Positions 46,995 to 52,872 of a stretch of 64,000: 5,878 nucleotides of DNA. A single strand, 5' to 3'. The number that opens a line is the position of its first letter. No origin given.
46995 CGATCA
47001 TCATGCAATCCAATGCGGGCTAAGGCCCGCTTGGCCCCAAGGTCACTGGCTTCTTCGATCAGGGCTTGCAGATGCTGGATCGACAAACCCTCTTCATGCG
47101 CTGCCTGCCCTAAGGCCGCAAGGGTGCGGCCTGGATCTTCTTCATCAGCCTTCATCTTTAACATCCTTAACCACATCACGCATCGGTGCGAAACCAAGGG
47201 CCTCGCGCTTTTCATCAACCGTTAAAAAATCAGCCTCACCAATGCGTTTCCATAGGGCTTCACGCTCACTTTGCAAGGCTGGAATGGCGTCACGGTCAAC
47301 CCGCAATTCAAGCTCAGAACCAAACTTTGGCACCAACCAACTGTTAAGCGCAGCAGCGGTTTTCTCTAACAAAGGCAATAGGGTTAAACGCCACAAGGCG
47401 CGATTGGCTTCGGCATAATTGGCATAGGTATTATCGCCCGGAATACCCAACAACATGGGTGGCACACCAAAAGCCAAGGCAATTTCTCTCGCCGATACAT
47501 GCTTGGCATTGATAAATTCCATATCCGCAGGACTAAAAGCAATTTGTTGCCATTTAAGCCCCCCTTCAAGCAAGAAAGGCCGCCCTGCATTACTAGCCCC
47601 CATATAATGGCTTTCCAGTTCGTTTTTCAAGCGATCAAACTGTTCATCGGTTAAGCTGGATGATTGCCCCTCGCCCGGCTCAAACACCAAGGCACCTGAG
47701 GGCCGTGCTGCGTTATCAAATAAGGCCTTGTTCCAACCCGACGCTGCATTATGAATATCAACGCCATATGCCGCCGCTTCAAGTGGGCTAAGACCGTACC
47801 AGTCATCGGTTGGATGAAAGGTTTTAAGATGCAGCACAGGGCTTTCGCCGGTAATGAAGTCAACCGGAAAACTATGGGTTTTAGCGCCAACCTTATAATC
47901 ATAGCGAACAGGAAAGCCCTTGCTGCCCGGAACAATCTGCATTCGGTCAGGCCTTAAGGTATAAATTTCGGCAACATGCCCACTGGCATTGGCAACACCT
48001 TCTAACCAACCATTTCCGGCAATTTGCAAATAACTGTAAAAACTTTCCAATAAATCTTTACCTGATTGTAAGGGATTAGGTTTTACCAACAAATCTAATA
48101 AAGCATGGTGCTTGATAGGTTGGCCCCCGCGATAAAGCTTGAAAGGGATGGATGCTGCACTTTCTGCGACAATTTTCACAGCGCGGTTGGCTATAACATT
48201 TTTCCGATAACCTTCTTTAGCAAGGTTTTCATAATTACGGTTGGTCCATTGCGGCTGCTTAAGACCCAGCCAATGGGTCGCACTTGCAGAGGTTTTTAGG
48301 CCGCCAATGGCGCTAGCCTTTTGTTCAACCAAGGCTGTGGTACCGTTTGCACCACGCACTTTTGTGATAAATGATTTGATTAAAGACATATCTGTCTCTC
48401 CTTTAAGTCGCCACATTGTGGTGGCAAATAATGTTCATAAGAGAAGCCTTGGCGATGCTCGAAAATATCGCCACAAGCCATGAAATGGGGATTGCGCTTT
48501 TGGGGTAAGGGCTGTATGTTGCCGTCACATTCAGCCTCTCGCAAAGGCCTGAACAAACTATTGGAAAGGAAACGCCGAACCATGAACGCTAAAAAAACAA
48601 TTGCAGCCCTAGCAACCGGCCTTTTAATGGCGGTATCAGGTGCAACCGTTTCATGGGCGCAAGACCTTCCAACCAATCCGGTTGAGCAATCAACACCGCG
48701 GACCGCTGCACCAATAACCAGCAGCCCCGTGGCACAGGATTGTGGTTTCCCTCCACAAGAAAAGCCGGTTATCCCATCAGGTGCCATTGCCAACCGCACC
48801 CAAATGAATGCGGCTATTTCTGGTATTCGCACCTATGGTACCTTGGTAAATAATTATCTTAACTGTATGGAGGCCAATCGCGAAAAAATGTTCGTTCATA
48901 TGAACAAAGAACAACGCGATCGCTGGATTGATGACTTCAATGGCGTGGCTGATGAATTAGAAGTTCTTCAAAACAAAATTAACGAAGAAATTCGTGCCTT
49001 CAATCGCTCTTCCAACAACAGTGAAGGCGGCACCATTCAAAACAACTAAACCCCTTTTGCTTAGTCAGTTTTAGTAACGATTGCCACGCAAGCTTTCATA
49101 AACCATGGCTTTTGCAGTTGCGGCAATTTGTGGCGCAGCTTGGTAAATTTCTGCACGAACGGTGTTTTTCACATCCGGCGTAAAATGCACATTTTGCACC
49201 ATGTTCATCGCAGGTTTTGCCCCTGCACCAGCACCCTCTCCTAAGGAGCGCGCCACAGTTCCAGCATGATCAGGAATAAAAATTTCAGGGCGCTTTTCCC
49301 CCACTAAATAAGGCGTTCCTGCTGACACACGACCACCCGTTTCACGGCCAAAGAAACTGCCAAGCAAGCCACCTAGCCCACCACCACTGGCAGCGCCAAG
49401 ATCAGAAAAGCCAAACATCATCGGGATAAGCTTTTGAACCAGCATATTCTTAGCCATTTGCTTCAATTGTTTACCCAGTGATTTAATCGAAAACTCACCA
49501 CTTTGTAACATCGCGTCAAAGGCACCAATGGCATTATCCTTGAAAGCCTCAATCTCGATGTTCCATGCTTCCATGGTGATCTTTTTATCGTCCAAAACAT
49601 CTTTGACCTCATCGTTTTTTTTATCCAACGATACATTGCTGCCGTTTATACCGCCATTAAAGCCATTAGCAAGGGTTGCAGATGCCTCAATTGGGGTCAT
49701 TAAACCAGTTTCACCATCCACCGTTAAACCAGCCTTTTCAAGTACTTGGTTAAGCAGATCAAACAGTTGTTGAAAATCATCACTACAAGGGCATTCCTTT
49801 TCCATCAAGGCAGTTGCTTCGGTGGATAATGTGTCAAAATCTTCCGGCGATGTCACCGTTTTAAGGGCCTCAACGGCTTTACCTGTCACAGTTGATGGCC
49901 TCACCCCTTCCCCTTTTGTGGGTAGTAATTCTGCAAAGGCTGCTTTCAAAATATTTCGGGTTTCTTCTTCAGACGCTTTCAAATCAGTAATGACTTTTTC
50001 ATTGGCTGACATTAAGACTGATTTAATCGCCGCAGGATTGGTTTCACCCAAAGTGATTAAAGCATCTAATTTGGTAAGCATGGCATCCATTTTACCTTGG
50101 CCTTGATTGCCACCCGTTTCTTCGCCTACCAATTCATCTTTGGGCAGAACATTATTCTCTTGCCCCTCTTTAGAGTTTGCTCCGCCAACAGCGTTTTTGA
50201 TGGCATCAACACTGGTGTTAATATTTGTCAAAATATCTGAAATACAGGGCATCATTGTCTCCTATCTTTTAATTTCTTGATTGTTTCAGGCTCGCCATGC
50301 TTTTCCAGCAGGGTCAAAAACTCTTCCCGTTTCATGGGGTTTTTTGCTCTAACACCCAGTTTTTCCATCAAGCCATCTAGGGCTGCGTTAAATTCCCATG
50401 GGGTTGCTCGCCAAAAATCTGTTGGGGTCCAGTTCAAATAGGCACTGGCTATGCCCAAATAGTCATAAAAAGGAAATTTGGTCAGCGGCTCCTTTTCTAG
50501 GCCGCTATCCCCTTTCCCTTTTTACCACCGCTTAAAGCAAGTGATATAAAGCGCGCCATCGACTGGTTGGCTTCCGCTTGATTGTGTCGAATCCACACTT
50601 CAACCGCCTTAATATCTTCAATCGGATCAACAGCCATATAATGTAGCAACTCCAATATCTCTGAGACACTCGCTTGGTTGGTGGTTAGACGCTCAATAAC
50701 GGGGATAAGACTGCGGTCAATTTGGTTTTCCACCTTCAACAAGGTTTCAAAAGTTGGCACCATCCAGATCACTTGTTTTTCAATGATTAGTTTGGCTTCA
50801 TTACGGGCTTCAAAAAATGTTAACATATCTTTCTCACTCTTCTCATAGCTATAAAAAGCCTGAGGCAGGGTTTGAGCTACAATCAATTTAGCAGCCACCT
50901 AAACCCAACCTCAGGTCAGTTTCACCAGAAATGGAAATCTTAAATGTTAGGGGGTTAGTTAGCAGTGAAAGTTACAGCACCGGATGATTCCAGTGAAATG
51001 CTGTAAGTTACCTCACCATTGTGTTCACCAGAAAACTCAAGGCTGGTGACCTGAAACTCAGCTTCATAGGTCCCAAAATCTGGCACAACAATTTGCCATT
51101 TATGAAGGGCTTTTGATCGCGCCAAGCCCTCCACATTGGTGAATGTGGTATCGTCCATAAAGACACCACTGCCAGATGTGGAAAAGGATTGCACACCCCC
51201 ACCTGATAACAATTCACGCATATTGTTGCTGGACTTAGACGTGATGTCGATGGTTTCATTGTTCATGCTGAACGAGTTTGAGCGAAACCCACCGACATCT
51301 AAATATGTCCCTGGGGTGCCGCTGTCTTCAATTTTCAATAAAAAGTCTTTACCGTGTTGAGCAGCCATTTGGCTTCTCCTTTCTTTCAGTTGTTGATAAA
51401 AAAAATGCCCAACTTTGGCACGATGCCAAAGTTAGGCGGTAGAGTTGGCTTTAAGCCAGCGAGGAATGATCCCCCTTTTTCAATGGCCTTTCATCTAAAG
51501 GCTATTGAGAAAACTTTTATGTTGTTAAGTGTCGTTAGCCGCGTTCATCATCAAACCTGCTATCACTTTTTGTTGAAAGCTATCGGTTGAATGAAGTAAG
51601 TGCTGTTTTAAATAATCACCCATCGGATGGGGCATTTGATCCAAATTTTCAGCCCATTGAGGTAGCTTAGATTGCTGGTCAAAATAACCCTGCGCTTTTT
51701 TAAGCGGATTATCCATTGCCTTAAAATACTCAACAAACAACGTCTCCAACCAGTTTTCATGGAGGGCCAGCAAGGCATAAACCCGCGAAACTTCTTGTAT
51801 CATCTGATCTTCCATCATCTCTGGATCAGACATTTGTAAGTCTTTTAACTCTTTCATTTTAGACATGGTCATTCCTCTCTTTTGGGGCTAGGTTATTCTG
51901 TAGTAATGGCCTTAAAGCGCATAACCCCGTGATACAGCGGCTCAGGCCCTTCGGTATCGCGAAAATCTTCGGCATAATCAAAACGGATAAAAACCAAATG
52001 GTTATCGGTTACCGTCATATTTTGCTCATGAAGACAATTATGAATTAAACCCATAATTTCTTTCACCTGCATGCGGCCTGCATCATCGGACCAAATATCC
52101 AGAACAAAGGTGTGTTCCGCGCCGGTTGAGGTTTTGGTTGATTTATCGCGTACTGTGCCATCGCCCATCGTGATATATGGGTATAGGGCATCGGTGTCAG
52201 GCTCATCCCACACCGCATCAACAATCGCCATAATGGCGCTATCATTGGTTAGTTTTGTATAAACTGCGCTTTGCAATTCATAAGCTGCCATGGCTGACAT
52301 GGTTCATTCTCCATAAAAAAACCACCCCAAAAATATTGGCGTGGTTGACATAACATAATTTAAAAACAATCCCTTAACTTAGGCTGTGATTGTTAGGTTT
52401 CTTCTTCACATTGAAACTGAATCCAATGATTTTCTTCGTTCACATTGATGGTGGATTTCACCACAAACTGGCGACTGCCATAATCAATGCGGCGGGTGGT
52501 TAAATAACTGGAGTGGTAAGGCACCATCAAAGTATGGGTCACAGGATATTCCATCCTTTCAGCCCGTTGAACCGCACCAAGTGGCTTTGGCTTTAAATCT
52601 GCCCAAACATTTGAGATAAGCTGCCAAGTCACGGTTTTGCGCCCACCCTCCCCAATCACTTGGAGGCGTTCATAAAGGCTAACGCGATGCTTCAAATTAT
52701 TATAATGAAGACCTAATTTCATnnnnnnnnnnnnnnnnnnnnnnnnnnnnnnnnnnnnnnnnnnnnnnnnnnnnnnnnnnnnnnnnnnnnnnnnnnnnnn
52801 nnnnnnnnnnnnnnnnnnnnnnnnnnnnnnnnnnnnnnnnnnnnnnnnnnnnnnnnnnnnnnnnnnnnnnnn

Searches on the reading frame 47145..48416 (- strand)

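Call 26: search_protein_families(library=pfam, max_evalue=0.00001, proteins=[window:47145-48416:-])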
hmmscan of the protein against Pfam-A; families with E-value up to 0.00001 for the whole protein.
window:47145-48416:- (423 aa): 1 family
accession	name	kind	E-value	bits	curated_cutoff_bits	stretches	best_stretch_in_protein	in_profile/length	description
PF04860.17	Phage_portal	-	5.7e-87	292.3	39.1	1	77-408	4-321/321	Phage portal protein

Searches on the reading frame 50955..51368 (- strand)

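Call 115: search_protein_families(library=pfam, max_evalue=0.001, proteins=[window:50955-51368:-])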
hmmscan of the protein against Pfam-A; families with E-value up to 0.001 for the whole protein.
window:50955-51368:- (137 aa): 1 family
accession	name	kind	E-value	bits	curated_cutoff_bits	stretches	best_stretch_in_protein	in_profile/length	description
PF06199.17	Phage_tail_2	-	5e-40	137.1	23.8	1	3-134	1-132/132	Phage tail tube protein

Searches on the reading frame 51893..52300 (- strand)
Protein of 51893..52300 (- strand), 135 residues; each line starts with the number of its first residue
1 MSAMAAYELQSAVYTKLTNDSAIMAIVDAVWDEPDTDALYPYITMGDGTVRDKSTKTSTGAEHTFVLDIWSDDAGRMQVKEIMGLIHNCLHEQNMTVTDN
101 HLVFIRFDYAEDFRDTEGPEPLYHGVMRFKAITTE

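Call 115: search_protein_families(library=pfam, max_evalue=0.001, proteins=[window:51893-52300:-])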
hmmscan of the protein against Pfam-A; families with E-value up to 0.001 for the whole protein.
window:51893-52300:- (135 aa): 1 family
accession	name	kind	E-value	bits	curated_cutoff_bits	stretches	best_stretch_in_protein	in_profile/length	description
PF11367.14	Tail_completion_gp17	-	2.8e-28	99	24.5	1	12-133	2-123/124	Tail completion protein gp17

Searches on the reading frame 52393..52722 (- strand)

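Call 115: search_protein_families(library=pfam, max_evalue=0.001, proteins=[window:52393-52722:-])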
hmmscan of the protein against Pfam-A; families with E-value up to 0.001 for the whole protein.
window:52393-52722:- (109 aa): 1 family
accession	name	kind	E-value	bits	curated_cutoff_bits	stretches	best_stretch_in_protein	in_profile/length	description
PF05521.18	Phage_HCP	-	2.3e-11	44.6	25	1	8-108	4-106/106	Phage head completion protein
